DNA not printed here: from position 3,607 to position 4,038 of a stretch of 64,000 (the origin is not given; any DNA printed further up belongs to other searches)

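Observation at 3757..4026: Tandem duplicated 44-aa RHH-like genes with GTG starts, translationally coupled to the ATPase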

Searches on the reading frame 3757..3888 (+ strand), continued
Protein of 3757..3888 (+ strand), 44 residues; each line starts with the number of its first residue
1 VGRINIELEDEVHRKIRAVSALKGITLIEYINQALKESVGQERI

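Call 60: find_encoding_contigs(protein=P0047, flank=4000, max_places=1)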
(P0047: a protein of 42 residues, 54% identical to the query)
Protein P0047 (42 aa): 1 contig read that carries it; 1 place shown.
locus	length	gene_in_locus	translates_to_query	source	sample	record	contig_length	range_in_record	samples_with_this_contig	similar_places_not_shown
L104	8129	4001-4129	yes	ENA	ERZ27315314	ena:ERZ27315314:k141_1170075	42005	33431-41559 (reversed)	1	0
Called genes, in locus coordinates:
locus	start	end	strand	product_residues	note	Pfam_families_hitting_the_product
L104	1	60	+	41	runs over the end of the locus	PF07878:RHH_5 (weak)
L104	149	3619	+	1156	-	PF02210:Laminin_G_2 (faint), PF13385:Laminin_G_3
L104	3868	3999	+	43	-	-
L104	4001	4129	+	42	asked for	-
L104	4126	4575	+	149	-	-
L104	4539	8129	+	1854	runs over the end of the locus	PF23991:DUF7310 (faint)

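Call 61: find_encoding_contigs(protein=P0051, flank=4000, max_places=1)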
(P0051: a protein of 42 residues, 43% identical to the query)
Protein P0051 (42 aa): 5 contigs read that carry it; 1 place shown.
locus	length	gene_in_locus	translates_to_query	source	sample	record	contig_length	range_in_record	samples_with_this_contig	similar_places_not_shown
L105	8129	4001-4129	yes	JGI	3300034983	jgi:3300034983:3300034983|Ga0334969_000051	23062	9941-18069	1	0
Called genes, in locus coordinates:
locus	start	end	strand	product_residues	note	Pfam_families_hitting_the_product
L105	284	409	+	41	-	PF07878:RHH_5 (weak)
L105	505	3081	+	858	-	PF13385:Laminin_G_3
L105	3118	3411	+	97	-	-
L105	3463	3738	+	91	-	-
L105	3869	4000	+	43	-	PF07878:RHH_5 (weak)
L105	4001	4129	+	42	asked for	-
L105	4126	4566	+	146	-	-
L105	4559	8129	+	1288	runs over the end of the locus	PF07889:DUF1664 (faint), PF23991:DUF7310 (faint)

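Call 62: find_encoding_contigs(protein=P0028, flank=4000, max_places=1)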
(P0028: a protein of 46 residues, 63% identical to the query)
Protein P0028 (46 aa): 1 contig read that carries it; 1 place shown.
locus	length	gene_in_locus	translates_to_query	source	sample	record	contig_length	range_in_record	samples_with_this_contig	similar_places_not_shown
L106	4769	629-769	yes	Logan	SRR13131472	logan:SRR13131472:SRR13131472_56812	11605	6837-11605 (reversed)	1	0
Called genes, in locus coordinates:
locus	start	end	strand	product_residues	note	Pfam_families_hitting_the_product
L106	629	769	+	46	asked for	PF09386:ParD (weak)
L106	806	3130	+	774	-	PF00437:T2SSE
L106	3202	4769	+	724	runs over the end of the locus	-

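Call 63: find_encoding_contigs(protein=P0020, flank=4000, max_places=1)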
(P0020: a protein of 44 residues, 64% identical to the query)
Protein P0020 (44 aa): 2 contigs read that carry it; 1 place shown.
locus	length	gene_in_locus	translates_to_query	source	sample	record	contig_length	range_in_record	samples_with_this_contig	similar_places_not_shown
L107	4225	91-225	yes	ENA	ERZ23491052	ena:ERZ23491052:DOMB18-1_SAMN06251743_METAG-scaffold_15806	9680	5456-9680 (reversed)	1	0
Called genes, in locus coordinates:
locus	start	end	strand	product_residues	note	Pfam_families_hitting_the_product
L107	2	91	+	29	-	?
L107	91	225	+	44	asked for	PF09386:ParD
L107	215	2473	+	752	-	PF00437:T2SSE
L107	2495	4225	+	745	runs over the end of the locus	-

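Call 66: search_protein_representatives(alignment_id=A2)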
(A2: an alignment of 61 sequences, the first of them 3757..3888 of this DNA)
Query: 61 sequences, 63 profile positions. Proteins with E-value up to 0.001 (for the whole library): 2146; up to 1e-10: 46; up to 1e-30: 0. The best 150 are listed.
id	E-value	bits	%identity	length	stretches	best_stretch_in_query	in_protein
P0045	7.3e-19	83.6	-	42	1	7-47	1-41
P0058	1.5e-18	82.6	-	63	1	1-63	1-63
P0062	9.0e-18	80.1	-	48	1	7-53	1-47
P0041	1.6e-17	79.3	-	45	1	7-50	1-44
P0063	4.5e-17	77.9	-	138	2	9-46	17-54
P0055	1.2e-16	76.6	-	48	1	7-51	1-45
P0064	1.2e-16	76.5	-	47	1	7-52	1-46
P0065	3.9e-16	74.9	-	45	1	7-50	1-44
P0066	4.7e-15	71.4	-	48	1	7-51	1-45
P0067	5.0e-15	71.3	-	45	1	7-50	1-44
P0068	2.1e-14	69.3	-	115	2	13-58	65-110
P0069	2.9e-14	68.9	-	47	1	7-52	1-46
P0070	3.3e-14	68.7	-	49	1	7-54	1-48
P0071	4.2e-14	68.4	-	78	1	5-49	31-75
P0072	4.6e-14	68.2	-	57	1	7-58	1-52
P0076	1.5e-13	66.6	-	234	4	14-47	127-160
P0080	5.9e-13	64.7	-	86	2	12-50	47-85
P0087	9.2e-12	60.9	-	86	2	14-49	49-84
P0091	2.1e-11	59.7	-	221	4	14-62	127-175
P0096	5.9e-11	58.3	-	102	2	7-42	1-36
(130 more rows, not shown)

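Call 79: find_encoding_contigs(protein=P0012, flank=4000, max_places=1)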
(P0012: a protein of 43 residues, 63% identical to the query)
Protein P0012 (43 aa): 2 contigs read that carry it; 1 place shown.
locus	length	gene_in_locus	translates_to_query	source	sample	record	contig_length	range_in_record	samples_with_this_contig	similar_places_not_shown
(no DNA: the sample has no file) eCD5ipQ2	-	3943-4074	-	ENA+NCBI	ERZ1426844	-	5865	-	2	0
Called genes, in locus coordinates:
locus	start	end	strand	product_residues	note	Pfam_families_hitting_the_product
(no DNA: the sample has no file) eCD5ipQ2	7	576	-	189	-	PF01997:Translin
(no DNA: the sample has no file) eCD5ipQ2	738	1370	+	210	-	-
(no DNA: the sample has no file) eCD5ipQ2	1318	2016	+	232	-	-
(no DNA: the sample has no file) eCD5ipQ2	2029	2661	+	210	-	-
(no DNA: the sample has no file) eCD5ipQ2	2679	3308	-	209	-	-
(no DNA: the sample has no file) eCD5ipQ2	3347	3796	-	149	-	-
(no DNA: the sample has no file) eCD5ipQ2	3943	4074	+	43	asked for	PF09386:ParD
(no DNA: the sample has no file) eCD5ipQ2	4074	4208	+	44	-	-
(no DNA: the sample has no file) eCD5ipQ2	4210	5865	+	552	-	?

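Call 80: find_encoding_contigs(protein=P0040, flank=4000, max_places=1)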
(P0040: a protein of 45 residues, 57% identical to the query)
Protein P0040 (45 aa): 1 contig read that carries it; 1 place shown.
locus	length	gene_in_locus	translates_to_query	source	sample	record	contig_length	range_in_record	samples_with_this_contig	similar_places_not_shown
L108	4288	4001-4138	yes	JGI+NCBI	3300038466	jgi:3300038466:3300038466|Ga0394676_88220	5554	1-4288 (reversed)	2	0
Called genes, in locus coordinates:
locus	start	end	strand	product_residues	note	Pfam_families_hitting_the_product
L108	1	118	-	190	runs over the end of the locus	PF12917:YfbR-like, PF13023:HD_3, PF01966:HD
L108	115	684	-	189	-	PF01997:Translin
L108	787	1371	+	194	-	-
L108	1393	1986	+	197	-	-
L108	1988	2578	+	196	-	-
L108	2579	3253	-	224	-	-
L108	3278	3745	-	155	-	-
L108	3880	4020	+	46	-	PF09386:ParD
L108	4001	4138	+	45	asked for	-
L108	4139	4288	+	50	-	?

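Call 81: find_encoding_contigs(protein=P0041, flank=4000, max_places=1)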
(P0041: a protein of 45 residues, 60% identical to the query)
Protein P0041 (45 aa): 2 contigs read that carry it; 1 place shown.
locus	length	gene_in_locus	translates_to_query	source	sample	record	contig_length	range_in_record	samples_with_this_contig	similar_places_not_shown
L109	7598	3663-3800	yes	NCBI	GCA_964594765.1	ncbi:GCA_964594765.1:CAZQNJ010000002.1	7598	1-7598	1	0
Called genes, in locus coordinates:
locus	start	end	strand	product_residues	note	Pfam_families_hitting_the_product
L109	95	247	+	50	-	-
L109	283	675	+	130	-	-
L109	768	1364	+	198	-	-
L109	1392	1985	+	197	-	-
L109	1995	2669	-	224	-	-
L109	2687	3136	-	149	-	-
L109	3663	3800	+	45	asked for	-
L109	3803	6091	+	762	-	PF00437:T2SSE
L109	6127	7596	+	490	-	?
